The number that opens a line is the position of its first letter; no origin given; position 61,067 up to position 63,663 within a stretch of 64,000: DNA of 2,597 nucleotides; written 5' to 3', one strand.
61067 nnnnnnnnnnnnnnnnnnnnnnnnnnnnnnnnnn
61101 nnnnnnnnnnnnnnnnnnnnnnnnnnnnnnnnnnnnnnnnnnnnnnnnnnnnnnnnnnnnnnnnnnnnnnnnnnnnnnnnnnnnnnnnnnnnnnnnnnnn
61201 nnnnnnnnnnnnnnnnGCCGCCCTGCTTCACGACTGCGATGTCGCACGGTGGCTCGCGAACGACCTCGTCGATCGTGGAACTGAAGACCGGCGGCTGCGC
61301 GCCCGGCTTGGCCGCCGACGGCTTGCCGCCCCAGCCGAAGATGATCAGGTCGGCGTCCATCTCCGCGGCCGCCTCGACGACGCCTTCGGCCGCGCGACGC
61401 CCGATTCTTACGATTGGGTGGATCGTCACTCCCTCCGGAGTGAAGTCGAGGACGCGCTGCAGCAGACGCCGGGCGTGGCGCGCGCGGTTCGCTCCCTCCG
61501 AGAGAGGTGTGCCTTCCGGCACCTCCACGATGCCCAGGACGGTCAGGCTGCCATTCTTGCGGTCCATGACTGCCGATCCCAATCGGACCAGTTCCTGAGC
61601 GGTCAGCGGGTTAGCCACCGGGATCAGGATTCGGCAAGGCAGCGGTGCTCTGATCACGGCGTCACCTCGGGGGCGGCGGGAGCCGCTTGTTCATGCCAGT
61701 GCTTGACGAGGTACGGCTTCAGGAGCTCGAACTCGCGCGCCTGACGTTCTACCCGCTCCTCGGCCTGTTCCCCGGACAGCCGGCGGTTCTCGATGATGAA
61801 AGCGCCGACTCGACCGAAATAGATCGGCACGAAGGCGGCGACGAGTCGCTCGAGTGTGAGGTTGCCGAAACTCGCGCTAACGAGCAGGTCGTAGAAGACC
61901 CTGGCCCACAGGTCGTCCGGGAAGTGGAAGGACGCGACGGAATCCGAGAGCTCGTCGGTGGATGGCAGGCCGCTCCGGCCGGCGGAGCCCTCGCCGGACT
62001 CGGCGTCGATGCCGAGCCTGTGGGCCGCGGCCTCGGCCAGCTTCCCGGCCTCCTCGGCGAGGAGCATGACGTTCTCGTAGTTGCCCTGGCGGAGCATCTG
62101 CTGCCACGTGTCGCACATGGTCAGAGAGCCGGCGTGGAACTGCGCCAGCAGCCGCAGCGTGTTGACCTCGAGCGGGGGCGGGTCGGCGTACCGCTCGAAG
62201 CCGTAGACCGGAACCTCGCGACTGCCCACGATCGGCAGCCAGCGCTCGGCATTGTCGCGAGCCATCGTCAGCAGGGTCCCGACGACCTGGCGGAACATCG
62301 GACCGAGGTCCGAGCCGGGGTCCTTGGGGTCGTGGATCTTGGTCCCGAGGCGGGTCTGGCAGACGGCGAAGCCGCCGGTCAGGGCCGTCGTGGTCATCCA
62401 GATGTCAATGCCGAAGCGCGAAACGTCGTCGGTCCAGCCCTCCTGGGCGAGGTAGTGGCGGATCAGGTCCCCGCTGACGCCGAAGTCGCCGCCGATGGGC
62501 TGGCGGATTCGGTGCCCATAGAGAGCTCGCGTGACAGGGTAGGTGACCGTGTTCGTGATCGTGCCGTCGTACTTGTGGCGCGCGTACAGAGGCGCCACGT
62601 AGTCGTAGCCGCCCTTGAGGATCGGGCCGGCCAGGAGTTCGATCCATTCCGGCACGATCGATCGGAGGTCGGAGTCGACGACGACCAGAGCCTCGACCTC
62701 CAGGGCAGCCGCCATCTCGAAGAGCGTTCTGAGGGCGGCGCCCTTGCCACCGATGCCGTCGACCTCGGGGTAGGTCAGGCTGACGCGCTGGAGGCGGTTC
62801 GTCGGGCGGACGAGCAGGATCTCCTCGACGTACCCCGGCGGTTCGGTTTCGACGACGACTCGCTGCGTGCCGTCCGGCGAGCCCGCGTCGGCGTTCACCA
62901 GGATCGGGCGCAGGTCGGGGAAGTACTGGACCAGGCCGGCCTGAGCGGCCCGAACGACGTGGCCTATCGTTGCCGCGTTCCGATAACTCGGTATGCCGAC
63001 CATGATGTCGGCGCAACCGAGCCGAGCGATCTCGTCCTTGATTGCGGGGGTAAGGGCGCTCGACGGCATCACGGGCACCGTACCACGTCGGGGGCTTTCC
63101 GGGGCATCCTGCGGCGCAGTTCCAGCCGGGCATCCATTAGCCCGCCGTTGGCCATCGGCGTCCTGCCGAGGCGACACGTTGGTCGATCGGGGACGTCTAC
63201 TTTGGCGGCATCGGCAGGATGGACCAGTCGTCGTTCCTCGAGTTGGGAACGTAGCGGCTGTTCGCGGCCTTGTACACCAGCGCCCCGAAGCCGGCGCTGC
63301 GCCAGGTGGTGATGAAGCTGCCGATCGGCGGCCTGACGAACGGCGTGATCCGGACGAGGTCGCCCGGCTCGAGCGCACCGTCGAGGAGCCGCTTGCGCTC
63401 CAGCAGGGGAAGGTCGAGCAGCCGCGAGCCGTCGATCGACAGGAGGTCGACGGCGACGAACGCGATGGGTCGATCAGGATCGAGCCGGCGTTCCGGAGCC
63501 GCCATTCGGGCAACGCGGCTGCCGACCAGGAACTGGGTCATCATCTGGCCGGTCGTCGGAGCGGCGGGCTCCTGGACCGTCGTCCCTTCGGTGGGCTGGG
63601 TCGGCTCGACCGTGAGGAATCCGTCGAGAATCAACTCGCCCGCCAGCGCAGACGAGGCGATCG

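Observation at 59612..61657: Tandem universal-stress-protein domains fused to a GpgS/MpgS-type glycosyltransferase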

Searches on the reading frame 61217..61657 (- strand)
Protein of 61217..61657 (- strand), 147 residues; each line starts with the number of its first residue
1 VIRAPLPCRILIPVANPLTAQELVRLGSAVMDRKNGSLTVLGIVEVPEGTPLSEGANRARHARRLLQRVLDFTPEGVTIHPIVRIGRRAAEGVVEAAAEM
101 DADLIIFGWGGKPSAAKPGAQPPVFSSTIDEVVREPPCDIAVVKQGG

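Call 10: search_protein_families(library=pfam, proteins=[window:61217-61657:-], max_evalue=1)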
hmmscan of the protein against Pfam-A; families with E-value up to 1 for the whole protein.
seq(147 aa): 1 family
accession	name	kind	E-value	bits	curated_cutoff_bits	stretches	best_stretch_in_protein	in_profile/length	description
PF00582.32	Usp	-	1.4e-12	48.7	24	1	9-144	4-141/141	Universal stress protein family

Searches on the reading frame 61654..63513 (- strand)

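Call 3: search_protein_families(library=pfam, proteins=[window:61654-63513:-], max_evalue=0.01)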
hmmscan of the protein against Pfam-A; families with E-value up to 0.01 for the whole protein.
window:61654-63513:- (619 aa): 1 family
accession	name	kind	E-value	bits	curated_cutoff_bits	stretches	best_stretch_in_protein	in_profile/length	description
PF00535.33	Glycos_transf_2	-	0.0012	19.2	23.3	0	172-323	2-128/168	Glycosyl transferase family 2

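Call 4: search_protein_families(library=ncbifam, proteins=[window:61654-63513:-], max_evalue=0.01)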
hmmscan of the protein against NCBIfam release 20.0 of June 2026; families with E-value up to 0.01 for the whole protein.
window:61654-63513:- (619 aa): 1 family
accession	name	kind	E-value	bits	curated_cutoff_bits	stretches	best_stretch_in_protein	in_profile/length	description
NF010496.0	PRK13915.1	equivalog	1.1e-14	54.3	262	1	168-418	31-268/307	glucosyl-3-phosphoglycerate synthase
